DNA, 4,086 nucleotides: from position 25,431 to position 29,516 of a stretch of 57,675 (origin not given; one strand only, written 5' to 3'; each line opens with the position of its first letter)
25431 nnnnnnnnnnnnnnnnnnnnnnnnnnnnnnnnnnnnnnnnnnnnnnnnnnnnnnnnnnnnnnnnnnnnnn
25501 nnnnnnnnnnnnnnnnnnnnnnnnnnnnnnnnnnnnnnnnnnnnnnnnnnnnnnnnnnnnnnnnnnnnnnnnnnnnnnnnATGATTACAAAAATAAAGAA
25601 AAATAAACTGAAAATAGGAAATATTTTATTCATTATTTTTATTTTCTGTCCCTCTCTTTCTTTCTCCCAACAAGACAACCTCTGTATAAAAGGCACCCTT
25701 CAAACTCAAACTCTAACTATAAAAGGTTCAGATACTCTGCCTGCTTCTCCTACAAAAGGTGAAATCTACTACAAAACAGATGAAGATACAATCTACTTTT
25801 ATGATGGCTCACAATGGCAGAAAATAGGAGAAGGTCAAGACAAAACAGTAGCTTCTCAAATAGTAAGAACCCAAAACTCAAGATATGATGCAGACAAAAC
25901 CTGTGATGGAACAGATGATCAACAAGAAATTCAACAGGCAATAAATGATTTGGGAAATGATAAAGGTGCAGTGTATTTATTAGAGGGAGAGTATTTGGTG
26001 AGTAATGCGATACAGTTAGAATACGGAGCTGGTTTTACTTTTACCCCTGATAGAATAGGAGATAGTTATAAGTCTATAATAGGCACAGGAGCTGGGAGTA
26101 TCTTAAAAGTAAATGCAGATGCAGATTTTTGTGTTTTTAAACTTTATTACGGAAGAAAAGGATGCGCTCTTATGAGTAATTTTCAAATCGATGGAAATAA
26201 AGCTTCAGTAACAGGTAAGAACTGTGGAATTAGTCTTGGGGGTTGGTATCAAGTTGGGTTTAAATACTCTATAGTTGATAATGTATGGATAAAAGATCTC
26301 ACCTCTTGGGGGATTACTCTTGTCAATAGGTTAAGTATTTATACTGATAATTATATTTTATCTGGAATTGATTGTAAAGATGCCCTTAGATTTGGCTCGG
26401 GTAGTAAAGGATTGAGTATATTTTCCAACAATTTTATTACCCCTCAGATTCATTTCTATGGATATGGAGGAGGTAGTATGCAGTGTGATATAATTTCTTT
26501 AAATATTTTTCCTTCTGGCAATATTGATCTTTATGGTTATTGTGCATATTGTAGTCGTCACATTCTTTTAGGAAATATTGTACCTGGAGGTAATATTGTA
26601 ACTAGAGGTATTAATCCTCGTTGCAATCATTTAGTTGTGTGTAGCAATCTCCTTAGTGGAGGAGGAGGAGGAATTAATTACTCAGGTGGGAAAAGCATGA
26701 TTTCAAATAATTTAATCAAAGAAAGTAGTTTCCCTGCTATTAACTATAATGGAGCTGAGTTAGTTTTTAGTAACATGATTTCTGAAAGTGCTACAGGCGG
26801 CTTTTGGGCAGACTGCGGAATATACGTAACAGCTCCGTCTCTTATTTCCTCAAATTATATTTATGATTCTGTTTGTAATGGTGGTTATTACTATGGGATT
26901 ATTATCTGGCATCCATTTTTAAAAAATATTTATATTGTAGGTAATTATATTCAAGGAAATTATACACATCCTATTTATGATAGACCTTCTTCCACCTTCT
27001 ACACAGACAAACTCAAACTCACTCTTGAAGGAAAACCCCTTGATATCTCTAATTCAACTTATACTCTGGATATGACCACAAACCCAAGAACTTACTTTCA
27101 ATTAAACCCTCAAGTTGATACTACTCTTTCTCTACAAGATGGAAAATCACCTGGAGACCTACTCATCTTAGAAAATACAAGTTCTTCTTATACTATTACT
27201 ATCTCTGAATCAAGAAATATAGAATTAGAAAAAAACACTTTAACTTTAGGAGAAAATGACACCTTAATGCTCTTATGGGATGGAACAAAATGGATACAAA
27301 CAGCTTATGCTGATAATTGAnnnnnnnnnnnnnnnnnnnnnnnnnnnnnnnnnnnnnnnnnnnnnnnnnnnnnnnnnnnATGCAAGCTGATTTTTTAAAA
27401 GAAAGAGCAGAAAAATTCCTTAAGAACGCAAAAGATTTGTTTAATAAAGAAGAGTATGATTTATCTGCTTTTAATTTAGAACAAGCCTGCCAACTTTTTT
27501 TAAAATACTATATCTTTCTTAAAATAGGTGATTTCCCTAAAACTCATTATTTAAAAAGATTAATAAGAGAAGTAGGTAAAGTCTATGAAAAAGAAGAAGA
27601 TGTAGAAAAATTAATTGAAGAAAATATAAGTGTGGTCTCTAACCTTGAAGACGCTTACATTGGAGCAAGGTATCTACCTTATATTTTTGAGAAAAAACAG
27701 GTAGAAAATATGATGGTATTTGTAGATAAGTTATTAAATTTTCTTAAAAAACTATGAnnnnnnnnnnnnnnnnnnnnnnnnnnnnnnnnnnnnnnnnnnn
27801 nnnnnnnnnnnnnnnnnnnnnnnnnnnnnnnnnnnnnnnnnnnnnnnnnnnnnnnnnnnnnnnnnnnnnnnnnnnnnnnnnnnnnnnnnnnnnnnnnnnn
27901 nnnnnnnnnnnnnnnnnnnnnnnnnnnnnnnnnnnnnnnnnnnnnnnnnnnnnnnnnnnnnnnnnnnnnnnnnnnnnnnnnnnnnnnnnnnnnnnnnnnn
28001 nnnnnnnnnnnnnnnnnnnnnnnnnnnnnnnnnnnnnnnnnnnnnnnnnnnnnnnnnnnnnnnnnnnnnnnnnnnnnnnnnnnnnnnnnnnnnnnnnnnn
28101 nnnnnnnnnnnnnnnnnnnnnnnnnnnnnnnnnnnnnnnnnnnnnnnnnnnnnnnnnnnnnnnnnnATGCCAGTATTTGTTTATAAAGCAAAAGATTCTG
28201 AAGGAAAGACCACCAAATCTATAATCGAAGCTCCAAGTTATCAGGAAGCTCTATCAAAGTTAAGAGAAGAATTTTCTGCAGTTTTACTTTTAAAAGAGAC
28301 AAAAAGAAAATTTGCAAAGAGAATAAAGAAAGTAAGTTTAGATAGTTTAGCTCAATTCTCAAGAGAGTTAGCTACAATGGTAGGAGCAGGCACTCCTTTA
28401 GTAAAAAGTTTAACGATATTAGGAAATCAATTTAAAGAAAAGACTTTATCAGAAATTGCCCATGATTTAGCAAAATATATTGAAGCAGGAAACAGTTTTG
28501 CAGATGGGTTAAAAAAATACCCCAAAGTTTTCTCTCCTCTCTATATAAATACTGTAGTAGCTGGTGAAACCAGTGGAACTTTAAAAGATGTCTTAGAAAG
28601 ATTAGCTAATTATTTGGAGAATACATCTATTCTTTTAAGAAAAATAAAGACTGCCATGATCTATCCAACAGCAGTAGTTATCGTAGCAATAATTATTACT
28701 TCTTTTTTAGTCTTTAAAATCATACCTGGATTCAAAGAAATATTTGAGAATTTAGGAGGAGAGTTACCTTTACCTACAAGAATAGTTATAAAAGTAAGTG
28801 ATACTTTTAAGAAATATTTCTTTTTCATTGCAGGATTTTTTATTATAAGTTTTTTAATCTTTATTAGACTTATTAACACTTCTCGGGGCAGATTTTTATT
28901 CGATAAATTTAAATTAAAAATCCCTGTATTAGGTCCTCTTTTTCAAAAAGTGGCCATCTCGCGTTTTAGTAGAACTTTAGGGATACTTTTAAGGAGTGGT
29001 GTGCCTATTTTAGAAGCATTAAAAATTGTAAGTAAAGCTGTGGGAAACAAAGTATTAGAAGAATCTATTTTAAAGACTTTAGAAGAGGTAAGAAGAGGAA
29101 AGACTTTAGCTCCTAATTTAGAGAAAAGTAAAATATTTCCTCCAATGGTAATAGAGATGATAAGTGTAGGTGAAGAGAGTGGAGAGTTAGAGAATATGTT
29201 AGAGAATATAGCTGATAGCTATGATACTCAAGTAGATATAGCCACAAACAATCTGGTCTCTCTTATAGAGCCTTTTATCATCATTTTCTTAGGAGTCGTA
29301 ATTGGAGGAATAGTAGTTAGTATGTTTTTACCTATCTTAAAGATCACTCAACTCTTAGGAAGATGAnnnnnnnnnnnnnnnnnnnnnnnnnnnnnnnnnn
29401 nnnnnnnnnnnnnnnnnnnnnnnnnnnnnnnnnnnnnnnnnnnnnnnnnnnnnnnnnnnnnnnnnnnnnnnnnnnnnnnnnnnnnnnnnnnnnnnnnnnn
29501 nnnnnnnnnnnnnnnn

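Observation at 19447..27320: Array of four paralogous secreted beta-helix proteins with conserved N- and C-terminal modules, inserted between pilB and pilC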

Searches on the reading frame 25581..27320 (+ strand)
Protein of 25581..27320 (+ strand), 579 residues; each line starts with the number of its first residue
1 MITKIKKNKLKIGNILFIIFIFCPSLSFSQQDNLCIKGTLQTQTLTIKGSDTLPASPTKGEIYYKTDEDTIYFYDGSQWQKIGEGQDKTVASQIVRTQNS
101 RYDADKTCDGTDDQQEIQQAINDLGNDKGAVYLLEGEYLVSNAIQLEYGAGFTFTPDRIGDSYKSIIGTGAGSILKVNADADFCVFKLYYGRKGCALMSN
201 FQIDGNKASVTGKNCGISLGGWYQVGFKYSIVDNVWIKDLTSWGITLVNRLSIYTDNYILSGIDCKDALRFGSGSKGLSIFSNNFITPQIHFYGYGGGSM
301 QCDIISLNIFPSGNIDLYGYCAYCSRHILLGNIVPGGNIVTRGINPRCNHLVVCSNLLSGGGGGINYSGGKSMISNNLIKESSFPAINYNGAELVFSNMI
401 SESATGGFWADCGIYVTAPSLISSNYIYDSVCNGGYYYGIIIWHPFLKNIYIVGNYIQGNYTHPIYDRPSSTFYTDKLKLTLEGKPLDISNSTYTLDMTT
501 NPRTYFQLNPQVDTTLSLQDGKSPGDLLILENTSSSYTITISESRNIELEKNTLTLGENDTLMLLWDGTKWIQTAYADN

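Call 4: search_protein_families(library=pfam, proteins=[window:25581-27320:+], max_evalue=0.1)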
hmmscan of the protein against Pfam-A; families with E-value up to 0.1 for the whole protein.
window:25581-27320:+ (579 aa): 3 families
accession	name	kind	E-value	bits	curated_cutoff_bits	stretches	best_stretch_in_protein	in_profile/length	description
PF25692.1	Phage_depo_C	-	1.3e-10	42.1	25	1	497-571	11-89/90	Phage depolymerase C-terminal beta sandwich domain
PF12708.12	Pect-lyase_RHGA_epim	-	0.0016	18.8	27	1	109-152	13-58/213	Rhamnogalacturonase A/epimerase, pectate lyase-like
PF19565.4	DUF6087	-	0.079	13.7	27.1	0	71-104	46-79/99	Family of unknown function (DUF6087)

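Call 8: search_protein_families(library=phrogs, proteins=[window:25581-27320:+], max_evalue=0.01)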
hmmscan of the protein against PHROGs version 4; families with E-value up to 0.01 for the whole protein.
window:25581-27320:+ (579 aa): 5 families
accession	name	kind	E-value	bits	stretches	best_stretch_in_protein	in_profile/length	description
phrog_8309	-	unknown function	3.5e-05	24.1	1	52-100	24-72/312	-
phrog_17342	-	unknown function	0.00056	20.3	1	48-93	167-212/326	-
phrog_3904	-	tail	0.0014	18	0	46-84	633-672/1086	tail fiber protein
phrog_1325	-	unknown function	0.0015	19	1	34-85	36-84/334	-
phrog_38707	-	unknown function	0.0041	16.8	1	46-86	18-58/675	-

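Call 50: search_protein_families(library=ncbifam, proteins=[window:25581-27320:+], max_evalue=0.01)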
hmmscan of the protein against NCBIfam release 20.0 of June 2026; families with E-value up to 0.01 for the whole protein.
window:25581-27320:+ (579 aa): 0 families

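Call 67: predict_structure(alignment_id=A5)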
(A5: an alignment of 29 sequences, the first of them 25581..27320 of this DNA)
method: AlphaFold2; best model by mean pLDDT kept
length: 579 residues; sequences in the alignment: 29
mean_pLDDT: 75.1   pTM: 0.61
mean pLDDT of the five models: 75.1, 73.9, 73.7, 73.1, 72.9
residues with pLDDT >= 90: 150; 70-90: 248; 50-70: 93; < 50: 88
segments of 3 or more residues with pLDDT < 50: 1-46, 85-89, 150-154, 157-159, 293-300, 318-331, 476-481
pLDDT, mean of each block of 10 residues (from residue 1): 37 41 31 28 50 83 82 83 55 86 88 92 82 93 76 50 82 90 76 76 90 84 65 92 79 87 71 66 76 48 70 52 27 53 71 79 75 86 82 85 62 85 88 73 83 85 81 58 82 91 91 96 88 97 95 95 95 93
secondary structure, 60 per line:
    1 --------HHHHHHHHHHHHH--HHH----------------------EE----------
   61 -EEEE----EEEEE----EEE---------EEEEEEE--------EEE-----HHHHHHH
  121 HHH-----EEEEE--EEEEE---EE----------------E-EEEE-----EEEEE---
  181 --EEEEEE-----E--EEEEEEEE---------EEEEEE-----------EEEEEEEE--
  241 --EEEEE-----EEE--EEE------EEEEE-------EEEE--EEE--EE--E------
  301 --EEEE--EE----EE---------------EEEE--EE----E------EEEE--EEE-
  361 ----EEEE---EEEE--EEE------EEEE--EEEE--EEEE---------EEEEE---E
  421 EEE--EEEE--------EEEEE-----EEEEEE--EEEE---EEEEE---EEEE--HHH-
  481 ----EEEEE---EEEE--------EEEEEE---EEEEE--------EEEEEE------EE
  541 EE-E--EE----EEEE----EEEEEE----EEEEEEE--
elements in order: H9-21 E62-65 E70-74 E79-81 E91-97 E106-108 H114-123 E129-133 E136-140 E164-167 E173-177 E183-188 E197-204 E214-219 E231-238 E243-247 E253-255 E258-260 E267-271 E279-282 E285-287 E303-306 E332-335 E351-354 E357-359 E365-368 E372-375 E378-380 E387-390 E393-396 E399-402 E412-416 E420-423 E426-429 E438-442 E448-453 E456-459 E463-467 E471-474 E485-489 E493-496 E505-510 E514-518 E527-532 E539-542 E553-556 E561-566 E571-577

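Call 70: fold_search(model_id=the predicted structure, library=pdb)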
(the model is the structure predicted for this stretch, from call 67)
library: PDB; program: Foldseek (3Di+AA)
matches with E <= 10: 368; with E <= 0.001: 37
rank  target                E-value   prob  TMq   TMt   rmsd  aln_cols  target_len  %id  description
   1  5lw3                  3.5e-08  1.00  0.39  0.55   7.1       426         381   15  Azotobacter vinelandii Mannuronan C-5 epimerase AlgE6 A-module (released 2017-10-25)
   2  2pyg_A                2.3e-07  1.00  0.38  0.55   7.4       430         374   16  Azotobacter vinelandii Mannuronan C-5 epimerase AlgE4 A-module (released 2008-05-27)
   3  2pyg_B                2.6e-07  1.00  0.37  0.52   7.8       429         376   14  Azotobacter vinelandii Mannuronan C-5 epimerase AlgE4 A-module (released 2008-05-27)
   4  2pyh_B                2.7e-07  1.00  0.36  0.52   7.9       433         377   15  Azotobacter vinelandii Mannuronan C-5 epimerase AlgE4 A-module complexed with mannuronan trisaccharide (released 2008-05-27)
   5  8jaz_A                8.8e-07  1.00  0.36  0.42  12.8       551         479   12  Structure of the alginate epimerase/lyase complexed with di-mannuronic acid (released 2024-05-08)
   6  2pyh_A                9.2e-07  1.00  0.36  0.53   7.8       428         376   15  Azotobacter vinelandii Mannuronan C-5 epimerase AlgE4 A-module complexed with mannuronan trisaccharide (released 2008-05-27)
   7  7chu_A                1.8e-06  1.00  0.19  0.20  19.9       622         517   12  Geobacillus virus E2 - ORF18 (released 2021-04-14)
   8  8ja4                  2.3e-06  1.00  0.31  0.37  14.8       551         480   14  Structure of the alginate epimerase/lyase (released 2024-05-08)
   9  2vbe                  2.9e-05  1.00  0.36  0.40  11.9       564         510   12  Tailspike protein of bacteriophage Sf6 (released 2008-04-22)
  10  2vbm_A                4.4e-05  1.00  0.25  0.28  14.7       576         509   10  Tailspike protein of bacteriophage Sf6 complexed with tetrasaccharide (released 2008-04-22)
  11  5zru_A                5.8e-05  1.00  0.33  0.33   9.3       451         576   11  Crystal structure of Agl-KA catalytic domain (released 2019-10-23)
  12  2vbk                  9.0e-05  1.00  0.39  0.43  10.6       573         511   10  NATIVE TAILSPIKE PROTEIN OF BACTERIOPHAGE SF6 (released 2008-04-01)
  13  9ozl_C                1.4e-04  1.00  0.25  0.36  12.7       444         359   13  Crystal structure of the polysaccharide lyase RbmB from Vibrio cholerae (released 2026-03-11)
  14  9ozd_A                1.9e-04  1.00  0.33  0.49  11.3       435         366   13  Crystal structure of the polysaccharide lyase RbmB from Vibrio cholerae bound to Vibrio Polysaccharide (released 2026-03-11)
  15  6f7k_B                2.0e-04  1.00  0.36  0.38  12.8       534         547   10  Crystal structure of Dettilon tailspike protein (gp208) (released 2018-12-19)
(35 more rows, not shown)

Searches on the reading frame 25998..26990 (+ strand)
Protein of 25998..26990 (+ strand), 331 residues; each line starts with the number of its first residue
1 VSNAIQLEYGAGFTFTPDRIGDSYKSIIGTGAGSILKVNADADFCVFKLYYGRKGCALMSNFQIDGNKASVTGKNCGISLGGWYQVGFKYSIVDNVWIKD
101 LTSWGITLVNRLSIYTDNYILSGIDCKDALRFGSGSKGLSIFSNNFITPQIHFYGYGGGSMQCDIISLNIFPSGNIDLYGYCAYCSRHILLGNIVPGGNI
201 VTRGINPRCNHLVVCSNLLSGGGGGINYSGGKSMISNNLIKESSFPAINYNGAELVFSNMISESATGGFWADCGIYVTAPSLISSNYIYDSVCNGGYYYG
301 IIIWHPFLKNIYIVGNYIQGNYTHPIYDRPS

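Call 74: find_homologous_proteins(query=window:25998-26990:+, max_evalue=0.001)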
Query window:25998-26990:+ (331 aa): 1 proteins with E <= 0.001 among 871 candidates.
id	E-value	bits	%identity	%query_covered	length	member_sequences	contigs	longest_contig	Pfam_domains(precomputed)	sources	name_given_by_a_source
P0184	3.1e-221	752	100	100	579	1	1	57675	PF25692.2,PF26696.1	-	-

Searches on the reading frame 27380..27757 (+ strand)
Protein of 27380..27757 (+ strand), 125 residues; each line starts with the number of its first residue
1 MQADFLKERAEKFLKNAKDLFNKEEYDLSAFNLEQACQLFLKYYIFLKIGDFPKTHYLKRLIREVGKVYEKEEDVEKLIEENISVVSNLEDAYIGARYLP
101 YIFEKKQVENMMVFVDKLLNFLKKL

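Call 4: search_protein_families(library=pfam, proteins=[window:27380-27757:+], max_evalue=0.1)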
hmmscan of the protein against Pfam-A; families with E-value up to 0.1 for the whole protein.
window:27380-27757:+ (125 aa): 2 families
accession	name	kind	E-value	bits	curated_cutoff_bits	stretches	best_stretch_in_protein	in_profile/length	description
PF05168.19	HEPN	-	6.8e-27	94.4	22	1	4-124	2-116/117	HEPN domain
PF18330.7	Lig_C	-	0.054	13.9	25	0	47-78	4-35/125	Ligase Pab1020 C-terminal region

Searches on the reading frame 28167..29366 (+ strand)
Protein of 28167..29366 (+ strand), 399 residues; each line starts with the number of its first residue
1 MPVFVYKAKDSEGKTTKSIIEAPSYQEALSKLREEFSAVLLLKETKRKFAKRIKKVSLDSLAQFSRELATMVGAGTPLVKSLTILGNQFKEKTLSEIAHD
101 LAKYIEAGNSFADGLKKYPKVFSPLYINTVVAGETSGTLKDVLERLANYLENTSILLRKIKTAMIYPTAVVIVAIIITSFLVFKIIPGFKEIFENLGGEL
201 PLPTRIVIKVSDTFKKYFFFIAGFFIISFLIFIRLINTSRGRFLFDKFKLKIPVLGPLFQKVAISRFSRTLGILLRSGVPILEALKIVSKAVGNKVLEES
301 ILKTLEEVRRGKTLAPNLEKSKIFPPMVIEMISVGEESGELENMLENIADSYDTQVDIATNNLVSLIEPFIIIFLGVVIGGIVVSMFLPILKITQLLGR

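Call 10: search_protein_families(library=pfam, proteins=[window:28167-29366:+], max_evalue=0.001)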
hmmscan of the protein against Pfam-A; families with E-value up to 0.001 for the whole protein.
window:28167-29366:+ (399 aa): 1 family
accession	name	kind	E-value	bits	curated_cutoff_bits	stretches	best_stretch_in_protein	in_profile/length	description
PF00482.28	T2SSF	-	1e-62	210.1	25.2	2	267-389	1-125/125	Type II secretion system (T2SS), protein F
